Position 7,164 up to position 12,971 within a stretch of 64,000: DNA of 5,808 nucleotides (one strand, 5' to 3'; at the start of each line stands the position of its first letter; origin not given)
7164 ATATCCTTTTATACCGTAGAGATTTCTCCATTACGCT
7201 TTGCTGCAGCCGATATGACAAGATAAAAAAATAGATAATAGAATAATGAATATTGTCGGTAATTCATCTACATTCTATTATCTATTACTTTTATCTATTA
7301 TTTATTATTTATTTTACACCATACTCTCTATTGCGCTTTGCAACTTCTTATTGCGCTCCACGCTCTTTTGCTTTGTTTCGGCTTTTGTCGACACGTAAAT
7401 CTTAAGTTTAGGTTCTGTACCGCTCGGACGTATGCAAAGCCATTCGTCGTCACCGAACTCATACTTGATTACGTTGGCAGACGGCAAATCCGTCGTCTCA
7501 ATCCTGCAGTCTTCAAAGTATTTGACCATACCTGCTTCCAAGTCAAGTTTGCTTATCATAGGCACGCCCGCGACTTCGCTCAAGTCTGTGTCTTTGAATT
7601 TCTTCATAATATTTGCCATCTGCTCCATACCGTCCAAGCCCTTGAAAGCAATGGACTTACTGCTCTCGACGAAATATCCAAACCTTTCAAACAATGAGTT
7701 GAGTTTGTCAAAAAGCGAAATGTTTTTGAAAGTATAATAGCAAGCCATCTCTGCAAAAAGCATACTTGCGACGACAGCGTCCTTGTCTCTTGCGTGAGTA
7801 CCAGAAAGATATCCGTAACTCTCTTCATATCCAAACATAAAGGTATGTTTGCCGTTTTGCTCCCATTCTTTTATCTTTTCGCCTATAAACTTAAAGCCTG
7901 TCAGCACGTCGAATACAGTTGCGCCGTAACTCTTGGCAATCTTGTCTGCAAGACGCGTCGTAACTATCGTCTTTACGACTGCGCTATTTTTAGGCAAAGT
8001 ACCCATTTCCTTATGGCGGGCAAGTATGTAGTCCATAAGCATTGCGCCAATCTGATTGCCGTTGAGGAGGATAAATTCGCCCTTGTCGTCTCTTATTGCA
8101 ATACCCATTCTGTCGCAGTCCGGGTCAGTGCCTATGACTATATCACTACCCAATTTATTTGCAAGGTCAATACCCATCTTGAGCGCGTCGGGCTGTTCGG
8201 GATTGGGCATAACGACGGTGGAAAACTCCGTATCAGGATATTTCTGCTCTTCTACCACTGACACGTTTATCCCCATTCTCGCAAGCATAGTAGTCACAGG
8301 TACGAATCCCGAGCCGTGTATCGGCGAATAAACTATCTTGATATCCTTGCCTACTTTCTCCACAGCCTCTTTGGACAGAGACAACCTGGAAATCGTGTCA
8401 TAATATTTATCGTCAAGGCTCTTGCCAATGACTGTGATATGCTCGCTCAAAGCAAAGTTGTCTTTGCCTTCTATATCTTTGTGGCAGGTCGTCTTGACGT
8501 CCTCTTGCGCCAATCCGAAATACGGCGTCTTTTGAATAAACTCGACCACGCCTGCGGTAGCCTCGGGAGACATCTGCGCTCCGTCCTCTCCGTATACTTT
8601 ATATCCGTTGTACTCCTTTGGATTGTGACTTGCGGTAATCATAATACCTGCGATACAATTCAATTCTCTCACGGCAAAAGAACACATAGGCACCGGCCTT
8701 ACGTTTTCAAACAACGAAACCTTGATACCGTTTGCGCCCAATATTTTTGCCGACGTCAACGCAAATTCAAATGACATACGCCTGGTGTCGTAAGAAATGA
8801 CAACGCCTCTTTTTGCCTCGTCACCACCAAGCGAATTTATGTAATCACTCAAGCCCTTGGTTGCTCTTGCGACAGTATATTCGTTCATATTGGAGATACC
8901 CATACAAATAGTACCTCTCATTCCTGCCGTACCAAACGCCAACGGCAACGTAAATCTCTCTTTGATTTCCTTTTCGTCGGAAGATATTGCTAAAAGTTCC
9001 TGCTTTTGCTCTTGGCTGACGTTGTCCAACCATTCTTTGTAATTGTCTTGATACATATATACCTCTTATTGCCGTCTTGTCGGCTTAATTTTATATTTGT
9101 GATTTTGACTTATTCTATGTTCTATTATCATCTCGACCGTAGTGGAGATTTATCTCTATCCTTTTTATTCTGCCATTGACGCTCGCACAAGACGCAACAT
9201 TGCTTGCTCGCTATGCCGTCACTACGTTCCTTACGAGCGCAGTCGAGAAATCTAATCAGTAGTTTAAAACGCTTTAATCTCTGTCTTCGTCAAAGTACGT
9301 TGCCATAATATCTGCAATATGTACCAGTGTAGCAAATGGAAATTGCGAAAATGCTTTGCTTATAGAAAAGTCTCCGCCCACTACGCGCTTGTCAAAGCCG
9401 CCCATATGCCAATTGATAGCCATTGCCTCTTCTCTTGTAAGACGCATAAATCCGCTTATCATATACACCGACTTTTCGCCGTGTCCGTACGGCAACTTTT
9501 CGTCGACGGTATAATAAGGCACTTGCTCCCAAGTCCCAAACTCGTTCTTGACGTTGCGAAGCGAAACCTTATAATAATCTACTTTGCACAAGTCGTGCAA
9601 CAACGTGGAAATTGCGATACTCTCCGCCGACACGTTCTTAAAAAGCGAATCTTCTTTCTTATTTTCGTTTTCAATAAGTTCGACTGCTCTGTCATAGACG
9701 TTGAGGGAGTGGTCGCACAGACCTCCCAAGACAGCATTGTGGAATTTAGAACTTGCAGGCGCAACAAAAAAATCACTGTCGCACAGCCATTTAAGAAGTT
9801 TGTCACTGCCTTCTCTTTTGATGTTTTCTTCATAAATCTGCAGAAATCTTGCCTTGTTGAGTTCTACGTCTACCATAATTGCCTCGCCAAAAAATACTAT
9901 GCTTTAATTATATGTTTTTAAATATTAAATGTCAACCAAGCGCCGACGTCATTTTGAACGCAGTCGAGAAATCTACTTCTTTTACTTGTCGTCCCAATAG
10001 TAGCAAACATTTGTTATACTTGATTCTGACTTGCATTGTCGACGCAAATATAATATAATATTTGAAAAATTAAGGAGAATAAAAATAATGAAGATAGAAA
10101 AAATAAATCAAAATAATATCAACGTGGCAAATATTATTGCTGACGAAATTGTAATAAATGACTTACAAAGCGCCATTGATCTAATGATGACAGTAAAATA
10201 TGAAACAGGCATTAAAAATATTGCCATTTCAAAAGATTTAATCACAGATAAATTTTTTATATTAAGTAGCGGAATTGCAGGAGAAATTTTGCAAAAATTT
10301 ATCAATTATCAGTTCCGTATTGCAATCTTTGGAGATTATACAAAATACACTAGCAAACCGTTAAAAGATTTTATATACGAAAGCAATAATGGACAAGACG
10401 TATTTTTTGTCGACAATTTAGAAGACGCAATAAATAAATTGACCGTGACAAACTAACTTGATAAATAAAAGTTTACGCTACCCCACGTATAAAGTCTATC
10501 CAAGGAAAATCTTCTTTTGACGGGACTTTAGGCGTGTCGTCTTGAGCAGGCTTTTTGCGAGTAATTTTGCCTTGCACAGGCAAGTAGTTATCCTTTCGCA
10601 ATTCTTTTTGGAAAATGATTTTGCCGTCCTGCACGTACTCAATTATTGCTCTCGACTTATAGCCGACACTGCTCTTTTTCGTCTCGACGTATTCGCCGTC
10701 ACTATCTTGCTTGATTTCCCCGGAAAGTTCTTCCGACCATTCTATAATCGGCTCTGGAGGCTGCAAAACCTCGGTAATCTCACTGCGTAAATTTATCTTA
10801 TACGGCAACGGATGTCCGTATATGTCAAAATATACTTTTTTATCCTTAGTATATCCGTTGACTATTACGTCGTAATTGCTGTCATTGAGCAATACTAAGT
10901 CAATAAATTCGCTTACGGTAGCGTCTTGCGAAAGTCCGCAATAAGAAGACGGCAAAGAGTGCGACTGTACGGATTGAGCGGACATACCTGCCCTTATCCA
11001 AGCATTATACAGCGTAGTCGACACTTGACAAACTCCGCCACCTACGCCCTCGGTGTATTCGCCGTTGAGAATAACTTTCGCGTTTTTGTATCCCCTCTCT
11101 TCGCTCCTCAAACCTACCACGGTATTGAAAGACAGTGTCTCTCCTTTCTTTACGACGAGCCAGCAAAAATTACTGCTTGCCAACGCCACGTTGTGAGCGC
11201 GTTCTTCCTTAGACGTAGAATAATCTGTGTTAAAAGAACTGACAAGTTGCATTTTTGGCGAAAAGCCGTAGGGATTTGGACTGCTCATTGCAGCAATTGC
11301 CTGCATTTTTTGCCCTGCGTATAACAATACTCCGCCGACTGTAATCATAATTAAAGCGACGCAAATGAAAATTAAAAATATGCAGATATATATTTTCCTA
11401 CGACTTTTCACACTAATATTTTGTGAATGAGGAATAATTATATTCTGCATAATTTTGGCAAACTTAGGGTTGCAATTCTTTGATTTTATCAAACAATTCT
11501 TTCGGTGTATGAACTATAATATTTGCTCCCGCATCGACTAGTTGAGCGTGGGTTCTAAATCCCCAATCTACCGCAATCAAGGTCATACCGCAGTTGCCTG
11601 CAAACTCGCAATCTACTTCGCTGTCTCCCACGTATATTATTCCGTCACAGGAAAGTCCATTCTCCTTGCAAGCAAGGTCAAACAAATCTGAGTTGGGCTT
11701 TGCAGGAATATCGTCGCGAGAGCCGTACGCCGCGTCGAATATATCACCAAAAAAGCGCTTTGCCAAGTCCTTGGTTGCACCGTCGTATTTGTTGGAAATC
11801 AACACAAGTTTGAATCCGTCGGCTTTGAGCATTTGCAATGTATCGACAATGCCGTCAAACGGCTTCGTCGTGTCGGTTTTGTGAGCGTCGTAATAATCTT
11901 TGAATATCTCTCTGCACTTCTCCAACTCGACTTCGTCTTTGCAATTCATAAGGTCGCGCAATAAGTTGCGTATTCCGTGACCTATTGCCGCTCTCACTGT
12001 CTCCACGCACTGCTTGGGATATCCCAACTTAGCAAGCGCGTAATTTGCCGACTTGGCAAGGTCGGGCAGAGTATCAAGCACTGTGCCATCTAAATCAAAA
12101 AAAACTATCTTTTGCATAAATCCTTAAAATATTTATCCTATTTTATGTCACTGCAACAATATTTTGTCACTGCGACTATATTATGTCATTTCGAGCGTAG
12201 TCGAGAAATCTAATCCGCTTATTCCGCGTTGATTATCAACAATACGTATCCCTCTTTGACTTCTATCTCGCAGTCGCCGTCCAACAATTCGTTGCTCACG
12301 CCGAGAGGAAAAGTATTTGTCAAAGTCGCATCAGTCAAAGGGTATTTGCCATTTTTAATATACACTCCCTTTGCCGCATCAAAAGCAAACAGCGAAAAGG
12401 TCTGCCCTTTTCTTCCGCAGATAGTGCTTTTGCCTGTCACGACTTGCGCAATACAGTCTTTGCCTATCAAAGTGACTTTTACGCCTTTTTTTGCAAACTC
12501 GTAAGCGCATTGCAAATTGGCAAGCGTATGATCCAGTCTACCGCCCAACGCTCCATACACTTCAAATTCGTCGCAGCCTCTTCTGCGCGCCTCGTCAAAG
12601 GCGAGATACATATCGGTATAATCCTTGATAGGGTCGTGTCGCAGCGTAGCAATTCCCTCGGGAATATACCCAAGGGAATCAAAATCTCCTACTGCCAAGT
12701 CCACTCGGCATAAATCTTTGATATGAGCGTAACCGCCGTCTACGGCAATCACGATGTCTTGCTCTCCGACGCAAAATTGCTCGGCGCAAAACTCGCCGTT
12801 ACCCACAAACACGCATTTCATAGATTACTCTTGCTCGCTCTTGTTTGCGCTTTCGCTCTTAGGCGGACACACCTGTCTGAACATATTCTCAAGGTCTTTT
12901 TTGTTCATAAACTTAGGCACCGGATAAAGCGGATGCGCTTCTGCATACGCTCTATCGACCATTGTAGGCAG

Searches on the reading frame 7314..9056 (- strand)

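Call 14: search_protein_families(library=pfam, proteins=[window:7314-9056:-], max_evalue=0.001)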
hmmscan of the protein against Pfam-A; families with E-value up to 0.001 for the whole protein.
window:7314-9056:- (580 aa): 4 families
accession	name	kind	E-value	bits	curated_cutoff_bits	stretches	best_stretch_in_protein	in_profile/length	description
PF02878.22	PGM_PMM_I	-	6.6e-39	133.2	22.5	1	40-176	3-133/138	Phosphoglucomutase/phosphomannomutase, alpha/beta/alpha domain I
PF02879.22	PGM_PMM_II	-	3.2e-22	79.4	29.3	1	234-325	16-102/103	Phosphoglucomutase/phosphomannomutase, alpha/beta/alpha domain II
PF02880.22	PGM_PMM_III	-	1e-21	77.6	20.7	1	332-442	1-101/115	Phosphoglucomutase/phosphomannomutase, alpha/beta/alpha domain III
PF00408.26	PGM_PMM_IV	-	9.5e-06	26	23.1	1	526-558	22-53/68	Phosphoglucomutase/phosphomannomutase, C-terminal domain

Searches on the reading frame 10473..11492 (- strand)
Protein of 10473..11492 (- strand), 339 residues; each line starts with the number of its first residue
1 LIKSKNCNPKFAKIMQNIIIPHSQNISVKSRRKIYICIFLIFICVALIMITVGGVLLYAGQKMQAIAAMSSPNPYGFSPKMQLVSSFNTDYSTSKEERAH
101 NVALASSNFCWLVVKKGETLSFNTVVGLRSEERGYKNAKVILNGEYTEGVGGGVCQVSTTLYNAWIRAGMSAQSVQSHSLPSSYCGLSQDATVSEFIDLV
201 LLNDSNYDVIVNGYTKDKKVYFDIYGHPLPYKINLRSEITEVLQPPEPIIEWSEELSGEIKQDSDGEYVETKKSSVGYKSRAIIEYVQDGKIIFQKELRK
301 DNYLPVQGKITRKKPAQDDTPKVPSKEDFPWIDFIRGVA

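Call 14: search_protein_families(library=pfam, proteins=[window:10473-11492:-], max_evalue=0.001)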
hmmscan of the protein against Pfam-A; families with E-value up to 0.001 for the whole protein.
window:10473-11492:- (339 aa): 1 family
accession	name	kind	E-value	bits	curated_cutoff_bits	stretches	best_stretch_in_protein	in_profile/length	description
PF04294.18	VanW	-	2.4e-39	134.2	27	1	97-225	1-130/130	VanW like protein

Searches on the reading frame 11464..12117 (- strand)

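Call 14: search_protein_families(library=pfam, proteins=[window:11464-12117:-], max_evalue=0.001)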
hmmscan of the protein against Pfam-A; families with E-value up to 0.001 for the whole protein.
window:11464-12117:- (217 aa): 6 families
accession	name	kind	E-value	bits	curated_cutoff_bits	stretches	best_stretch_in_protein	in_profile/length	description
PF13419.12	HAD_2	-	1.4e-34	120.2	23.8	1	5-183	1-178/178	Haloacid dehalogenase-like hydrolase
PF00702.32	Hydrolase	-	4.2e-25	89.7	26.4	1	3-177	2-191/191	haloacid dehalogenase-like hydrolase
PF12710.13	HAD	-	3.5e-10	41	27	1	5-172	1-187/189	haloacid dehalogenase-like hydrolase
PF13242.12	Hydrolase_like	-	3.1e-07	30.6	22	1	139-214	3-74/75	HAD-hyrolase-like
PF13344.12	Hydrolase_6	-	0.00036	21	27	0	83-122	12-51/101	Haloacid dehalogenase-like hydrolase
PF08645.17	PNK3P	-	0.00082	19.6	22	0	88-115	32-59/161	Polynucleotide kinase 3 phosphatase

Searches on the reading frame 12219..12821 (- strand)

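Call 14: search_protein_families(library=pfam, proteins=[window:12219-12821:-], max_evalue=0.001)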
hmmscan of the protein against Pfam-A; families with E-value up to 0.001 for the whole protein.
window:12219-12821:- (200 aa): 2 families
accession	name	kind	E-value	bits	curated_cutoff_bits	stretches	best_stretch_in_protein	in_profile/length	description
PF04263.21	TPK_catalytic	-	9.9e-19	67.8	30.7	1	20-118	7-113/113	Thiamin pyrophosphokinase, catalytic domain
PF04265.19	TPK_B1_binding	-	4.7e-11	42.6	22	1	138-193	10-67/67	Thiamin pyrophosphokinase, vitamin B1 binding domain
